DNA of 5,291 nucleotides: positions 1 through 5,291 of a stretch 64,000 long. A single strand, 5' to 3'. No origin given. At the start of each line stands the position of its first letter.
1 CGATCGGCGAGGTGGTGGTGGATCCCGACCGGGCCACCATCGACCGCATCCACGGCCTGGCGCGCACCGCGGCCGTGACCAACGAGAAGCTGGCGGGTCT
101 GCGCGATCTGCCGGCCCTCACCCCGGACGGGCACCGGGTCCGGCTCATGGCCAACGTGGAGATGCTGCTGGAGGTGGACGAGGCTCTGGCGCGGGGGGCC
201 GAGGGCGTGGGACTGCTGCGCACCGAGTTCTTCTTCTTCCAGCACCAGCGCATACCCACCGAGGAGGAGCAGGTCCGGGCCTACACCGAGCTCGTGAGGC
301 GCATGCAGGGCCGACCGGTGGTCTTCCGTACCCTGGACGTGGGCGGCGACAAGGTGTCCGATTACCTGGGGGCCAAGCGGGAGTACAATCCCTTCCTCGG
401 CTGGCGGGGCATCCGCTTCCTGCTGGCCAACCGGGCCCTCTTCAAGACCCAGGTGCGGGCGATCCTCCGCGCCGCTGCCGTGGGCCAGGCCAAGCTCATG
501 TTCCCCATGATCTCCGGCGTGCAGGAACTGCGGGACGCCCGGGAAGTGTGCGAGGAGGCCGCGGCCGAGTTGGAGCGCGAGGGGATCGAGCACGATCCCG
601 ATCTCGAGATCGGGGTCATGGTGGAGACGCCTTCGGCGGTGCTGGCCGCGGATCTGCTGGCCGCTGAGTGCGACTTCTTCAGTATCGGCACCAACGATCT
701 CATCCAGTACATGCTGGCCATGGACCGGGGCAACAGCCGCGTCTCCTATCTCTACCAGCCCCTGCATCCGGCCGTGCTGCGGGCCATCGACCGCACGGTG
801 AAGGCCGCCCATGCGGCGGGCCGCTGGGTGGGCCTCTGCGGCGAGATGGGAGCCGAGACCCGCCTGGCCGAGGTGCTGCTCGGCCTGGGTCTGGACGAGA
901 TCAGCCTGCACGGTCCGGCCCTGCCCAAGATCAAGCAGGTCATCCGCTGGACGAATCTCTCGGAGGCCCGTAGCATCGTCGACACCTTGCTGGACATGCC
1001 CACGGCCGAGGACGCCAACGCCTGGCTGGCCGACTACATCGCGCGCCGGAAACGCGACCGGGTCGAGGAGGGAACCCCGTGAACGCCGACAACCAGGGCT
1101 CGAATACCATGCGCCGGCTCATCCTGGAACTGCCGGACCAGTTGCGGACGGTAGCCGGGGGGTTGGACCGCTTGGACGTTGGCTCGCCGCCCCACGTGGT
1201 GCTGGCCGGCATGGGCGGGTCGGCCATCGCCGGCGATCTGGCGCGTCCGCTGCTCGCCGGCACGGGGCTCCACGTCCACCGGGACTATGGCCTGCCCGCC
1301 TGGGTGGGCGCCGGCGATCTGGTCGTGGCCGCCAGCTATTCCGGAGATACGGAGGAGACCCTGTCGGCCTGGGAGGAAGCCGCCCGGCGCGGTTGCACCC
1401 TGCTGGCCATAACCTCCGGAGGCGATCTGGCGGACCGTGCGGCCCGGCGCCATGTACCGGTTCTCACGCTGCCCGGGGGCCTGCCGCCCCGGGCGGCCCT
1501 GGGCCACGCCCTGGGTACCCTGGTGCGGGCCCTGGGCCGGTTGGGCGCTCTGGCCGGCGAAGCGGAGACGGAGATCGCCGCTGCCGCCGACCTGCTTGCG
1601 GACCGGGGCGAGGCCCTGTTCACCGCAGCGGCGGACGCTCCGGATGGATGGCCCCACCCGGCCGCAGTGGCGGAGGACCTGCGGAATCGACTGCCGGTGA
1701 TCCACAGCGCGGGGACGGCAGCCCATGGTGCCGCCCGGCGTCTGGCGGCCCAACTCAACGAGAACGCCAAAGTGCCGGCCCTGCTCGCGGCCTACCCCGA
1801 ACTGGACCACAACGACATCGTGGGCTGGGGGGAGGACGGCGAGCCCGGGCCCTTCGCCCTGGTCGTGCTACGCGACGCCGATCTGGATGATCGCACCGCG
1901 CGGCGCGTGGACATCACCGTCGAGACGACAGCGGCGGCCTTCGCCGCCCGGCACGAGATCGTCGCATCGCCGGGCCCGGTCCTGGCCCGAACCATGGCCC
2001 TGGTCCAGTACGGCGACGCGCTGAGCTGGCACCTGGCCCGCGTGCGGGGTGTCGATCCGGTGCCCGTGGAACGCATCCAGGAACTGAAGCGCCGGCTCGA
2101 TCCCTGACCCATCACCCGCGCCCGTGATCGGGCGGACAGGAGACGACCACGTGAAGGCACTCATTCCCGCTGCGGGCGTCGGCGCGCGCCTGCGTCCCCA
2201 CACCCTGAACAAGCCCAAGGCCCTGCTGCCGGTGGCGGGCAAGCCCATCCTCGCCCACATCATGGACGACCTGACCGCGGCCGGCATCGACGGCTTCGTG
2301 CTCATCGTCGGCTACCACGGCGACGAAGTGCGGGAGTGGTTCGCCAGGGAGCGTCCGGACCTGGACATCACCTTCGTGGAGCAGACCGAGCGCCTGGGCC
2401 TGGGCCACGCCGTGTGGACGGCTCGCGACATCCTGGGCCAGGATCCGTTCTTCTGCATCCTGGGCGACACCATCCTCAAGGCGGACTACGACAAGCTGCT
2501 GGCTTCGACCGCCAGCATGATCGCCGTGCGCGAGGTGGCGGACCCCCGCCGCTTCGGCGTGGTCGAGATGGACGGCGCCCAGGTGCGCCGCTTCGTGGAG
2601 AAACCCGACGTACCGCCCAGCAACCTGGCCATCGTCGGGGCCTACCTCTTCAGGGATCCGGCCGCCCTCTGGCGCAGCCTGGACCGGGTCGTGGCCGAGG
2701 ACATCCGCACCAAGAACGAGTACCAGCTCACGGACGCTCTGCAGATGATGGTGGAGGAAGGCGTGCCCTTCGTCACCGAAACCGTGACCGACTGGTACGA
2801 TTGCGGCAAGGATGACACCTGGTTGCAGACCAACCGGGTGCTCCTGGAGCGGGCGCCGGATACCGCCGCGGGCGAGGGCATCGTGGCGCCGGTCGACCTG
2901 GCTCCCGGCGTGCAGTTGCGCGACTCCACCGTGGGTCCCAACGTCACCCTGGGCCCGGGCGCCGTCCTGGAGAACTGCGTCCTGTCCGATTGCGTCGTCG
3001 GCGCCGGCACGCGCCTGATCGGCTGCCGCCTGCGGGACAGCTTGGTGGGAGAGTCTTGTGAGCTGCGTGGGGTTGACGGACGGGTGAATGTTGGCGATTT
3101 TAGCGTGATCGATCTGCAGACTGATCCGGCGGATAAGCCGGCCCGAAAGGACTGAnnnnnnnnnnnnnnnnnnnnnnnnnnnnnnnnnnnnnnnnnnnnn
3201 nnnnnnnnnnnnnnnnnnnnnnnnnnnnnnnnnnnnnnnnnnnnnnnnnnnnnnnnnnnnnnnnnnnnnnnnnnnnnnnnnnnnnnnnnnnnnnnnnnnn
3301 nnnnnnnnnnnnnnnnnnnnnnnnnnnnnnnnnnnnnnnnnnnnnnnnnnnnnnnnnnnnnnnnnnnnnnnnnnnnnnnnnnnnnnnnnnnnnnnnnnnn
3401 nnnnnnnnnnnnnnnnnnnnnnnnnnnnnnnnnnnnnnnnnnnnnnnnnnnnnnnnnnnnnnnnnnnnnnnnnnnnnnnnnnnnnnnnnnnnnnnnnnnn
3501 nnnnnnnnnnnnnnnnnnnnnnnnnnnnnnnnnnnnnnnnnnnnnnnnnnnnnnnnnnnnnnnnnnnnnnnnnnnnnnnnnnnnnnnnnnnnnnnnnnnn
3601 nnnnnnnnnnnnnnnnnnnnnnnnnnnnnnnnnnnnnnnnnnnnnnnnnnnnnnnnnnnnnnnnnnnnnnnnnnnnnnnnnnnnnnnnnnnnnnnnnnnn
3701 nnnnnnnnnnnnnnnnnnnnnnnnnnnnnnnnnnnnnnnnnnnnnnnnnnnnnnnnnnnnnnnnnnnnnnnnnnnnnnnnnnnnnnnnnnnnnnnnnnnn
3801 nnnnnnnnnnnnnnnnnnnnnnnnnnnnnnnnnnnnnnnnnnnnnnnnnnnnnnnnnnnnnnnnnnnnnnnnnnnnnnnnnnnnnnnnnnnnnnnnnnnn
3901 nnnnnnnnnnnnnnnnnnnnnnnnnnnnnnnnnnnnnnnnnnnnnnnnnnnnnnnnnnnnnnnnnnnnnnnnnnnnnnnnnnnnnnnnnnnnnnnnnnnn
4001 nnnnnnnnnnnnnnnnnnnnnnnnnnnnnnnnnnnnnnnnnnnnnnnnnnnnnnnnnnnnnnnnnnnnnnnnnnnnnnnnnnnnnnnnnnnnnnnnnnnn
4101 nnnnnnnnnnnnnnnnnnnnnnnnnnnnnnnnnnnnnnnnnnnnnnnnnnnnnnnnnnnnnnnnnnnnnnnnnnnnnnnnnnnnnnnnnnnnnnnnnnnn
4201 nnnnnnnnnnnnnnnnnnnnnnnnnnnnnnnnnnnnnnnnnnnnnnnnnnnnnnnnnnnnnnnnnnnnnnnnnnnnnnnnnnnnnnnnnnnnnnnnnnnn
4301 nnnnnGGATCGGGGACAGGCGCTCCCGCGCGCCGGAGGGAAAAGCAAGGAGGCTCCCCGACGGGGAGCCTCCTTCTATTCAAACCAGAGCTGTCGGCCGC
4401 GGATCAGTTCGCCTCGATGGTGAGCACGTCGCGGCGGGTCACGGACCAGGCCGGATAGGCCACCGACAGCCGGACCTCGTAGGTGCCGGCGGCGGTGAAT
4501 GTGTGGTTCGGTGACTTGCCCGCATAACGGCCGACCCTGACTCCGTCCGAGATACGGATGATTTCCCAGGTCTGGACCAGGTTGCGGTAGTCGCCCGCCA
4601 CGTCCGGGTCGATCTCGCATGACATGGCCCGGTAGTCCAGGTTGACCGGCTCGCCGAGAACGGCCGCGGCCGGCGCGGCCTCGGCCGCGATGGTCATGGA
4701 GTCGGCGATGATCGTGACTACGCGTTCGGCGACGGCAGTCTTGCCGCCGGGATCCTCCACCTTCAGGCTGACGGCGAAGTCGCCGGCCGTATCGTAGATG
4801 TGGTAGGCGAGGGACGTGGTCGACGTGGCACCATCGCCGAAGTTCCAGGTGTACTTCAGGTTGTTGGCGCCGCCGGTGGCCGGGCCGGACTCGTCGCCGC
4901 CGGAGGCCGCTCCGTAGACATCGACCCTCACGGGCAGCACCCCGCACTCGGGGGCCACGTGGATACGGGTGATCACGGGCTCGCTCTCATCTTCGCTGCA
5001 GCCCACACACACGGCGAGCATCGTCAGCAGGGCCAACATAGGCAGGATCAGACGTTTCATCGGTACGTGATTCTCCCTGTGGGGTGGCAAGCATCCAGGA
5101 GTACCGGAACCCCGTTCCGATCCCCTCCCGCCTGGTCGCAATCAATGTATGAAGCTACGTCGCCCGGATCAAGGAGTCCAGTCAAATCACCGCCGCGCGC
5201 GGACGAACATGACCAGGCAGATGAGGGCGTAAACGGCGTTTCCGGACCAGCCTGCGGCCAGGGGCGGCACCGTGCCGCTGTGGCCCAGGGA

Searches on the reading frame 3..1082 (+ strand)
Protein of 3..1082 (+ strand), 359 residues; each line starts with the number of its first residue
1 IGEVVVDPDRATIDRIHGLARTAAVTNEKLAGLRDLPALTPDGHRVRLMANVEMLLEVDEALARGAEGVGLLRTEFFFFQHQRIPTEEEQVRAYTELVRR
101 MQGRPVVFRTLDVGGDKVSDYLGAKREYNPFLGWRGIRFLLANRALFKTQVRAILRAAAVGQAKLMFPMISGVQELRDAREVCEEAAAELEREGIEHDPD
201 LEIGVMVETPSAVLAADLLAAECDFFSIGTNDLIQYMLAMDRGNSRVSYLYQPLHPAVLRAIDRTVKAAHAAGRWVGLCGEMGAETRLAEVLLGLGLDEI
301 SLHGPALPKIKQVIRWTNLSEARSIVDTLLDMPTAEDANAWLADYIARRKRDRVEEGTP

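Call 56: search_protein_families(library=pfam, proteins=[window:3-1082:+], max_evalue=0.0001)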
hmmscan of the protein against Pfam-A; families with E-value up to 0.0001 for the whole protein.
window:3-1082:+ (359 aa): 1 family
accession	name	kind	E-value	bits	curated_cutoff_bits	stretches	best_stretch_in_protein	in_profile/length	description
PF02896.24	PEP-utilizers_C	-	1e-114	383.1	22.8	1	29-316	3-290/293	PEP-utilising enzyme, PEP-binding domain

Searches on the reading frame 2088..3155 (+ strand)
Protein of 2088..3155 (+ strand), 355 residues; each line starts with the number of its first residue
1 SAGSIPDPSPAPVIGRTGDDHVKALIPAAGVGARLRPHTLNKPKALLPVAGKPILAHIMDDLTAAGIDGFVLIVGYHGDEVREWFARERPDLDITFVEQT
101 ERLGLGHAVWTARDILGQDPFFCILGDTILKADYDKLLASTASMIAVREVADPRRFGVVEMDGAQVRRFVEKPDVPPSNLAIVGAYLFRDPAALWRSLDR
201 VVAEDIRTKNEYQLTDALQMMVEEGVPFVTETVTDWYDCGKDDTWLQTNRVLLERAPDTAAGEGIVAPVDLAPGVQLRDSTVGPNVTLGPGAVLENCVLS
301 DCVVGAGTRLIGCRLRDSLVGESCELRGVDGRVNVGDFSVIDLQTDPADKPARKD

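Call 56: search_protein_families(library=pfam, proteins=[window:2088-3155:+], max_evalue=0.0001)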
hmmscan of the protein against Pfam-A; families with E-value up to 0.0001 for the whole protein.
window:2088-3155:+ (355 aa): 4 families
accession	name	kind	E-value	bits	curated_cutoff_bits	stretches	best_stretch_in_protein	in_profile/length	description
PF00483.29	NTP_transferase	-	4.5e-32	112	21.2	1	23-251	1-241/245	Nucleotidyl transferase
PF12804.13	NTP_transf_3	-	1e-10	42.5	27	1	24-141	1-111/160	MobA-like NTP transferase domain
PF01128.25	IspD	-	2.5e-05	24.6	27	0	22-77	1-53/221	2-C-methyl-D-erythritol 4-phosphate cytidylyltransferase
PF00132.30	Hexapep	-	8.5e-05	22.5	27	0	279-311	1-35/36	Bacterial transferase hexapeptide (six repeats)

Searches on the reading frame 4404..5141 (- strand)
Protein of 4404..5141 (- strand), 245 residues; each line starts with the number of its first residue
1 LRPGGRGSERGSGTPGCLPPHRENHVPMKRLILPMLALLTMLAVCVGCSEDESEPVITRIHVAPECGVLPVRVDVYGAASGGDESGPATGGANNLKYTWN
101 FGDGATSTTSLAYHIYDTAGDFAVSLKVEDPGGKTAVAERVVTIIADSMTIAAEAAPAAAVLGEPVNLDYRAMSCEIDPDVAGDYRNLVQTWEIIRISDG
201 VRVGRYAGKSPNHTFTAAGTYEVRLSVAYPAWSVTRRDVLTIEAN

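Call 56: search_protein_families(library=pfam, proteins=[window:4404-5141:-], max_evalue=0.0001)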
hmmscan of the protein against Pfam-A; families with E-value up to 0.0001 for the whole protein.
window:4404-5141:- (245 aa): 2 families
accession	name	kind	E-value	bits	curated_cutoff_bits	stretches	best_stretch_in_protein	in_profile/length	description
PF18911.6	PKD_4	-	1e-17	64.4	27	1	89-142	29-83/85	PKD domain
PF00801.26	PKD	-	1.3e-15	57.6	23.5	1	93-137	28-74/80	PKD domain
